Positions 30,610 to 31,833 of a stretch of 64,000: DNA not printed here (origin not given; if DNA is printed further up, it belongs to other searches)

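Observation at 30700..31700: Orphan cysD translationally coupled to dabA, with no cysN/cysNC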

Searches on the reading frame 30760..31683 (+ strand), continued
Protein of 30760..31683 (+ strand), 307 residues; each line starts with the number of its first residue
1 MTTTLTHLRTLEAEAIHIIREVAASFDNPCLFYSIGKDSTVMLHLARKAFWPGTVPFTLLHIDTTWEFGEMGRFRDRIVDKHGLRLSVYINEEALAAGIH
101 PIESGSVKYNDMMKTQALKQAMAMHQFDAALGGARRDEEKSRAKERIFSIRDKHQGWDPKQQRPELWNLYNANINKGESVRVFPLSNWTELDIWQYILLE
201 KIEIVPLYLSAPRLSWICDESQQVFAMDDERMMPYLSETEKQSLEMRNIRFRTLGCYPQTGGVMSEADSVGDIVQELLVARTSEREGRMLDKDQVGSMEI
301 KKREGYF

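Call 48: search_protein_families(library=ncbifam, proteins=[L001:10931-11746:+, L086:10912-11763:+, L006:3779-4720:-, L006:4757-5779:+, L006:6816-7787:+, L090:5010-5930:-, L086:4847-5728:-], max_evalue=0.01)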
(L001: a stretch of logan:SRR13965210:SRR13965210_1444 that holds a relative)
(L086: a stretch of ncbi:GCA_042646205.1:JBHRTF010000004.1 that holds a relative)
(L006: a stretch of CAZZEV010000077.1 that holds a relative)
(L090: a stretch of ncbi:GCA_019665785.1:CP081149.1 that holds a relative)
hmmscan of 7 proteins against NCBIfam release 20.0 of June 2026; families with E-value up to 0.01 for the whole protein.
L001:10931-11746:+ (271 aa): 0 families

L086:10912-11763:+ (283 aa): 0 families

L006:3779-4720:- (313 aa): 54 families (the best 25 are shown)
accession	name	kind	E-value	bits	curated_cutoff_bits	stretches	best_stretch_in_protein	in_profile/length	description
NF045990.1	TransRegCbbRRhodb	equivalog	2.7e-65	220.4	450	1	3-290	3-295/304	LysR family regulator CbbR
NF040786.1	LysR_Sec_metab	equivalog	6.4e-52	176.4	250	1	8-292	3-295/298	selenium metabolism-associated LysR family transcriptional regulator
TIGR03339.1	phn_lysR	subfamily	3.8e-47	160.9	341.1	1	11-288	2-276/279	aminoethylphosphonate catabolism associated LysR family transcriptional regulator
NF040889.1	trans_reg_YeiE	equivalog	1e-34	120.1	480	1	5-290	2-285/288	DNA-binding transcriptional regulator YeiE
NF053705.1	TransRegGltCGpos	equivalog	2.6e-32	112.2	350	1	8-293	3-291/300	glutamate biosynthesis transcriptional regulator GltC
NF008095.0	PRK10837.1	subfamily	6.3e-32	110.9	281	1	5-292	2-287/290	LysR family transcriptional regulator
NF047520.1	trans_act_CidR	equivalog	1.1e-31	110.1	415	1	8-293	3-290/292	cidABC operon transcriptional activator CidR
NF045775.1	acetoin_reg_AlsR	exception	6.5e-31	107.9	430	1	8-291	3-288/290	acetoin biosynthesis transcriptional regulator AlsR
NF008722.0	PRK11716.1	equivalog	2.4e-26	92.5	246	1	8-251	3-248/293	HTH-type transcriptional activator IlvY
NF047711.1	PutUtilRegPtrR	equivalog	4.6e-25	88.3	400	1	9-275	4-268/283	putrescine utilization regulator PtrR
NF008239.0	PRK11013.1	equivalog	4.3e-24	85.1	288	1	5-256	3-256/309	LysR family transcriptional regulator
NF008410.0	PRK11233.1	equivalog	4.2e-23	81.9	309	1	7-251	2-245/305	nitrogen assimilation transcriptional regulator NAC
NF008416.0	PRK11242.1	equivalog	9.1e-23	81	277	1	9-294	4-290/300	transcriptional regulator CynR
NF007385.0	PRK09906.1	equivalog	2.6e-21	76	356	1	8-258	3-254/296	DNA-binding transcriptional regulator HcaR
NF008361.0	PRK11151.1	equivalog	2.4e-19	69.7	329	1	1-256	1-252/305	DNA-binding transcriptional regulator OxyR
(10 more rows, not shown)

L006:4757-5779:+ (340 aa): 0 families

L006:6816-7787:+ (323 aa): 1 family
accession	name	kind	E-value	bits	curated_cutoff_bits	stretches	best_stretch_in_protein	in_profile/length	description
NF007909.0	PRK10621.1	equivalog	2.4e-05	23.8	383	1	79-316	11-245/266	hypothetical protein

L090:5010-5930:- (306 aa): 56 families (the best 25 are shown)
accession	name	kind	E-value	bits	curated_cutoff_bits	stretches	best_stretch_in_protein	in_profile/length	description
NF008284.0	PRK11062.1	equivalog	1e-36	126.6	219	1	1-280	1-279/299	transcriptional activator NhaR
NF008416.0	PRK11242.1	equivalog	1.3e-32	113.3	277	1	7-256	4-255/300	transcriptional regulator CynR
NF053705.1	TransRegGltCGpos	equivalog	5.6e-29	101.3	350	1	6-267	3-266/300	glutamate biosynthesis transcriptional regulator GltC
NF047520.1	trans_act_CidR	equivalog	9.3e-29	100.5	415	1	6-248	3-246/292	cidABC operon transcriptional activator CidR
TIGR02424.1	TF_pcaQ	equivalog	9.7e-26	90.3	303.8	1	3-258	2-261/300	pca operon transcription factor PcaQ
NF047354.1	trans_reg_GltC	equivalog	2.7e-24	86.2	300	1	7-151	4-148/290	glutamate biosynthesis transcriptional regulator GltC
NF007439.0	PRK09986.1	equivalog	3.8e-23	82.3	290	1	3-244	6-251/296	LysR family transcriptional regulator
NF040786.1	LysR_Sec_metab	equivalog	3.8e-23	81.9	250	1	5-148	2-146/298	selenium metabolism-associated LysR family transcriptional regulator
TIGR03339.1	phn_lysR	subfamily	1.3e-21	77.1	341.1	1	9-225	2-216/279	aminoethylphosphonate catabolism associated LysR family transcriptional regulator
NF008410.0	PRK11233.1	equivalog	1.9e-21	76.5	309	1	4-294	1-294/305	nitrogen assimilation transcriptional regulator NAC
NF045775.1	acetoin_reg_AlsR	exception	3.6e-21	75.9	430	1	6-246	3-246/290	acetoin biosynthesis transcriptional regulator AlsR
NF040889.1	trans_reg_YeiE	equivalog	7.7e-21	74.6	480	1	6-278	5-275/288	DNA-binding transcriptional regulator YeiE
NF007385.0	PRK09906.1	equivalog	5.7e-20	71.6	356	1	6-244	3-243/296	DNA-binding transcriptional regulator HcaR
NF008352.0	PRK11139.1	subfamily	1.7e-19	70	288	1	10-277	12-275/305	transcriptional regulator GcvA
NF007307.0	PRK09791.1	equivalog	1.8e-18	66.7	336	1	3-262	4-264/302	LysR family transcriptional regulator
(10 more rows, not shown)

L086:4847-5728:- (293 aa): 54 families (the best 25 are shown)
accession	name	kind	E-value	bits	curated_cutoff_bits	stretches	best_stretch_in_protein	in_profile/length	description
NF008284.0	PRK11062.1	equivalog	3e-36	125.1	219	1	1-289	1-288/299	transcriptional activator NhaR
NF053705.1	TransRegGltCGpos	equivalog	3.2e-35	121.8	350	1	6-274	3-273/300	glutamate biosynthesis transcriptional regulator GltC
NF008416.0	PRK11242.1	equivalog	3.5e-30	105.3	277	1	7-249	4-248/300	transcriptional regulator CynR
NF047520.1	trans_act_CidR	equivalog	1.6e-27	96.5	415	1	6-249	3-247/292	cidABC operon transcriptional activator CidR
TIGR02424.1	TF_pcaQ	equivalog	8.5e-27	93.8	303.8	1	3-258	2-261/300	pca operon transcription factor PcaQ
NF007385.0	PRK09906.1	equivalog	1.7e-23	83.2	356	1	6-245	3-244/296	DNA-binding transcriptional regulator HcaR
NF040786.1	LysR_Sec_metab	equivalog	2.4e-23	82.6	250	1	5-288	2-292/298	selenium metabolism-associated LysR family transcriptional regulator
TIGR03339.1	phn_lysR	subfamily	2.8e-23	82.6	341.1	1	11-226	4-217/279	aminoethylphosphonate catabolism associated LysR family transcriptional regulator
NF008722.0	PRK11716.1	equivalog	1e-22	80.5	246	1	5-285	2-285/293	HTH-type transcriptional activator IlvY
NF045775.1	acetoin_reg_AlsR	exception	1.8e-22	80.2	430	1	6-288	3-286/290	acetoin biosynthesis transcriptional regulator AlsR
NF007439.0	PRK09986.1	equivalog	2.5e-22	79.6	290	1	3-243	6-250/296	LysR family transcriptional regulator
NF047354.1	trans_reg_GltC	equivalog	6.5e-22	78.4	300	1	8-164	5-162/290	glutamate biosynthesis transcriptional regulator GltC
NF008352.0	PRK11139.1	subfamily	1.2e-20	73.9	288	1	14-285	16-283/305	transcriptional regulator GcvA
NF047711.1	PutUtilRegPtrR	equivalog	5e-19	68.5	400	1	6-272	3-263/283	putrescine utilization regulator PtrR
NF040889.1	trans_reg_YeiE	equivalog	1.5e-18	67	480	1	7-284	6-280/288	DNA-binding transcriptional regulator YeiE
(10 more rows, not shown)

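Call 54: find_encoding_contigs(protein=P0044, flank=10000, max_places=3)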
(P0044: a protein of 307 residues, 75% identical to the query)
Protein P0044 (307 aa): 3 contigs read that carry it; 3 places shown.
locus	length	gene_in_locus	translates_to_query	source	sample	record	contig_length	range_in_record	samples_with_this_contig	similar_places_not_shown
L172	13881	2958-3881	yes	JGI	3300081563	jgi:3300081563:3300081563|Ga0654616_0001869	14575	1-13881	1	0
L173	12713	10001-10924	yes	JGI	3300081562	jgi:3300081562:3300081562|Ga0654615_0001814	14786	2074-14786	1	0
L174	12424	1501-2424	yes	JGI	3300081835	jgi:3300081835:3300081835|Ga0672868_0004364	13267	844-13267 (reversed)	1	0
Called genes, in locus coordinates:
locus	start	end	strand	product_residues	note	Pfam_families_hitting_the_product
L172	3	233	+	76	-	?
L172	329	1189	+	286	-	PF20376:DUF6671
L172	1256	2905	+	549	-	PF01979:Amidohydro_1 (faint), PF07969:Amidohydro_3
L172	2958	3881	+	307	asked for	PF01507:PAPS_reduct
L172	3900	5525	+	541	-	PF00009:GTP_EFTU, PF01926:MMR_HSR1 (faint), PF22594:GTP-eEF1A_C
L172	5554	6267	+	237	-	PF13500:AAA_26, PF01656:CbiA (faint)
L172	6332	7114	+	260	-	PF02661:Fic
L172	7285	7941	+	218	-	PF27546:MICAH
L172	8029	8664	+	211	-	PF01569:PAP2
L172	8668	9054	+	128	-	PF01219:DAGK_prokar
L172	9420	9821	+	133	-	-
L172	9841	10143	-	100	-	PF11390:FdsD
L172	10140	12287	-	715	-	PF04879:Molybdop_Fe4S4, PF00384:Molybdopterin, PF01568:Molydop_binding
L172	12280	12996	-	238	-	PF13510:Fer2_4, PF12797:Fer4_2 (faint), PF13237:Fer4_10 (weak), PF14697:Fer4_21 (weak), PF22117:Fer4_Nqo3 (weak), PF12838:Fer4_7, PF13187:Fer4_9 (weak), PF00037:Fer4 (weak), +1 more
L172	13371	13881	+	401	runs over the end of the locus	?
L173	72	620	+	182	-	PF07209:DUF1415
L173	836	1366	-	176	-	PF08547:CIA30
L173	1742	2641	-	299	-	PF00126:HTH_1, PF03466:LysR_substrate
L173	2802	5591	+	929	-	PF00311:PEPcase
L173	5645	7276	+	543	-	PF00916:Sulfate_transp, PF00860:Xan_ur_permease (weak), PF16983:MFS_MOT1 (weak)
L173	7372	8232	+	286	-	PF20376:DUF6671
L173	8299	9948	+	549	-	PF01979:Amidohydro_1 (faint), PF07969:Amidohydro_3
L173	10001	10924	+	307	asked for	PF01507:PAPS_reduct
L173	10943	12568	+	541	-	PF00009:GTP_EFTU, PF01926:MMR_HSR1 (faint), PF22594:GTP-eEF1A_C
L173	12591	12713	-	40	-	?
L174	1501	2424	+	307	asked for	PF01507:PAPS_reduct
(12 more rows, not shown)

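Call 55: find_encoding_contigs(protein=P0117, flank=6000, max_places=4)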
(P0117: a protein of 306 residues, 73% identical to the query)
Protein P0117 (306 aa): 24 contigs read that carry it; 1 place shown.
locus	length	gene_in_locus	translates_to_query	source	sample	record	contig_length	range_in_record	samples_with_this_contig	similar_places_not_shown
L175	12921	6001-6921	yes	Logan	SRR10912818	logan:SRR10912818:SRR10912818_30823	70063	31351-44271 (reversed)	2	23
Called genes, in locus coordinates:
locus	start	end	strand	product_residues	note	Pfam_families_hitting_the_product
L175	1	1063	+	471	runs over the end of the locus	-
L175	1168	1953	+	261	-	PF03372:Exo_endo_phos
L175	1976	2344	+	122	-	-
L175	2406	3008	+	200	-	PF02353:CMAS (weak), PF05175:MTS, PF01135:PCMT (weak), PF02475:TRM5-TYW2_MTfase (weak), PF06325:PrmA, PF02390:Methyltransf_4, PF13847:Methyltransf_31, PF13649:Methyltransf_25, +3 more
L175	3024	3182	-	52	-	-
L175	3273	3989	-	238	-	PF01138:RNase_PH, PF03725:RNase_PH_C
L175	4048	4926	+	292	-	PF03755:YicC-like_N, PF08340:YicC-like_C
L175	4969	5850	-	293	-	PF00126:HTH_1, PF03466:LysR_substrate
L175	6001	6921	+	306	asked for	PF01507:PAPS_reduct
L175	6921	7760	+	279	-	PF20376:DUF6671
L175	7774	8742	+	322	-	PF01300:Sua5_yciO_yrdC, PF03481:Sua5_C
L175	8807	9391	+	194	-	PF01852:START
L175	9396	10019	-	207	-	PF01553:Acyltransferase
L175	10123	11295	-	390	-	PF02771:Acyl-CoA_dh_N, PF02770:Acyl-CoA_dh_M, PF00441:Acyl-CoA_dh_1, PF08028:Acyl-CoA_dh_2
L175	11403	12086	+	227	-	PF00440:TetR_N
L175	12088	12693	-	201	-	PF04116:FA_hydroxylase (weak)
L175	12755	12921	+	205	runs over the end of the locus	PF00625:Guanylate_kin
